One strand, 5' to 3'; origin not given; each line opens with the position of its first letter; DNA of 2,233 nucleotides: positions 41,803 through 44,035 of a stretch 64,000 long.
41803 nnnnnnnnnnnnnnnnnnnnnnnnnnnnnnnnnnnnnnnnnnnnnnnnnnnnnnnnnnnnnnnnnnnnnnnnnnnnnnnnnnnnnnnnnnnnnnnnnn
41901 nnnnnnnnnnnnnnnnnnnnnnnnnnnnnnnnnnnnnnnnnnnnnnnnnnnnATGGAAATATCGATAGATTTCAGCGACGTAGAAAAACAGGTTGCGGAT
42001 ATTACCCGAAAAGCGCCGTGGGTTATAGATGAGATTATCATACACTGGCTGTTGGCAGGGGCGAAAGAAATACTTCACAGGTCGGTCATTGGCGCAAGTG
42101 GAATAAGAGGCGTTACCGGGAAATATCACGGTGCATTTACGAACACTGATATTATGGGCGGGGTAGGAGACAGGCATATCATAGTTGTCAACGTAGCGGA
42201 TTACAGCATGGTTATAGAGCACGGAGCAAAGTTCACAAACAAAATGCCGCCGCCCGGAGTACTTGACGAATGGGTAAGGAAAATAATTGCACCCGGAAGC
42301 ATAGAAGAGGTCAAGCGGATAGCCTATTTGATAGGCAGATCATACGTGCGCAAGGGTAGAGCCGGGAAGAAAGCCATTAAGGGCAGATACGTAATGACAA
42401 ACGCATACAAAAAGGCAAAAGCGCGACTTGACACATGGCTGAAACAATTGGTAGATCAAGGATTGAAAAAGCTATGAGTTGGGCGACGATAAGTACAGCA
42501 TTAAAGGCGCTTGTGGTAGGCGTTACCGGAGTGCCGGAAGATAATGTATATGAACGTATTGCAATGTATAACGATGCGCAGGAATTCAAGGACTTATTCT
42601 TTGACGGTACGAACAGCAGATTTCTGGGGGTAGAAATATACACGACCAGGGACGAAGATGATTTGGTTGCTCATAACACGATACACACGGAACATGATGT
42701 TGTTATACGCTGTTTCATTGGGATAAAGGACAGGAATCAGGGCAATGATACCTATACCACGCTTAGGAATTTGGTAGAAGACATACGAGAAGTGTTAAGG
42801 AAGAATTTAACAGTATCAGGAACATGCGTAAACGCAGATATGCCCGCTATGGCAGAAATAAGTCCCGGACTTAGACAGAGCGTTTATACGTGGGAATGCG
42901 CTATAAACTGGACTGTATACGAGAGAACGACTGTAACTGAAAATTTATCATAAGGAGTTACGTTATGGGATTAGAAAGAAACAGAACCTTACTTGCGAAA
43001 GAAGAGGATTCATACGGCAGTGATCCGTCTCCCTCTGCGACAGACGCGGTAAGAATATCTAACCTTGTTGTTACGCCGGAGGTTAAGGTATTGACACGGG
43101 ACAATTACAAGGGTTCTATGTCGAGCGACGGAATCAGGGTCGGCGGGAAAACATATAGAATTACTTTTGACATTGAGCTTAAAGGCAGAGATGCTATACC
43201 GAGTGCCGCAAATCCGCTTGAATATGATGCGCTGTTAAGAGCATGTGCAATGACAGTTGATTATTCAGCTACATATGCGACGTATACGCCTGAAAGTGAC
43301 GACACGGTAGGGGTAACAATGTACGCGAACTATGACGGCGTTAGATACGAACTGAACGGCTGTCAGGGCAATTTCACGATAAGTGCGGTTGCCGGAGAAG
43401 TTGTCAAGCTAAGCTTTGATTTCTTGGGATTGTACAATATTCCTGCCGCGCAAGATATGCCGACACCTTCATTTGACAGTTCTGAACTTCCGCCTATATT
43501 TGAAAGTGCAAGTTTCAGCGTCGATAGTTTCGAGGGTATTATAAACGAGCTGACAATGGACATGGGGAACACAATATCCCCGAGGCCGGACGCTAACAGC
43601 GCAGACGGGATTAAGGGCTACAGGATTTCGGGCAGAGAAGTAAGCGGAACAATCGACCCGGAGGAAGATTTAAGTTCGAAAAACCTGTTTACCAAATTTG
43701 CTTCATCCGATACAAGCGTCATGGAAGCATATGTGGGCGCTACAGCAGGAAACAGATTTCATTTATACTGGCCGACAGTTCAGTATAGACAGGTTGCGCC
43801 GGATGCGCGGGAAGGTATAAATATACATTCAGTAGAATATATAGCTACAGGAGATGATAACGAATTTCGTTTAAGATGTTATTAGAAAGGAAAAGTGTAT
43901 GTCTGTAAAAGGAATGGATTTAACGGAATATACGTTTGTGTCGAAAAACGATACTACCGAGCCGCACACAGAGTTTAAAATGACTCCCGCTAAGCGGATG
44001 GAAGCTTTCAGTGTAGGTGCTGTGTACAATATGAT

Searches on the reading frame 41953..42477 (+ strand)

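Call 5: search_protein_families(library=phrogs, proteins=[window:41953-42477:+], max_evalue=0.01)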
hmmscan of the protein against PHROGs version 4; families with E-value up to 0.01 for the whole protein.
window:41953-42477:+ (174 aa): 1 family
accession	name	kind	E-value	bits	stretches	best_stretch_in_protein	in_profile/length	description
phrog_5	-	connector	0.00022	22.1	1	1-172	89-214/239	tail completion or Neck1 protein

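Call 6: search_protein_families(library=pfam, proteins=[window:41953-42477:+], max_evalue=0.01)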
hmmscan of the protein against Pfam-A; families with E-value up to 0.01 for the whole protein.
window:41953-42477:+ (174 aa): 0 families

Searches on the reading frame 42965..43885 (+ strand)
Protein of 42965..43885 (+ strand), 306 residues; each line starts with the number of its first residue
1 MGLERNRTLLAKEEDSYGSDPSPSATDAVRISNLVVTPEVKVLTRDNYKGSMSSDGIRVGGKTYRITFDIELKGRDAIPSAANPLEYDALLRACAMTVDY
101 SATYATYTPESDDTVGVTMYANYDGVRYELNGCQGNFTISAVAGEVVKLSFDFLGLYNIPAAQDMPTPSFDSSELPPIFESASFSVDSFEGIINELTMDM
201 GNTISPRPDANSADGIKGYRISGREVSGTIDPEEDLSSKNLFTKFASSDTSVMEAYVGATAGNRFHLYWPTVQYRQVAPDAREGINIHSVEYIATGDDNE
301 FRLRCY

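Call 5: search_protein_families(library=phrogs, proteins=[window:42965-43885:+], max_evalue=0.01)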
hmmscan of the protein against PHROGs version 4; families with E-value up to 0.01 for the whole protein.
window:42965-43885:+ (306 aa): 1 family
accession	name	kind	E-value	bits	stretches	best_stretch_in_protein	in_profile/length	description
phrog_290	-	tail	4.3e-24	86.6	1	5-298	17-320/411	minor tail protein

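Call 6: search_protein_families(library=pfam, proteins=[window:42965-43885:+], max_evalue=0.01)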
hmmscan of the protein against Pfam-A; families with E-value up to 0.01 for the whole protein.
window:42965-43885:+ (306 aa): 1 family
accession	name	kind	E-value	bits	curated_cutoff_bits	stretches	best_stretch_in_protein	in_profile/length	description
PF18906.5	Phage_tube_2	-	8.6e-15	55.5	27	1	6-263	3-241/266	Phage tail tube protein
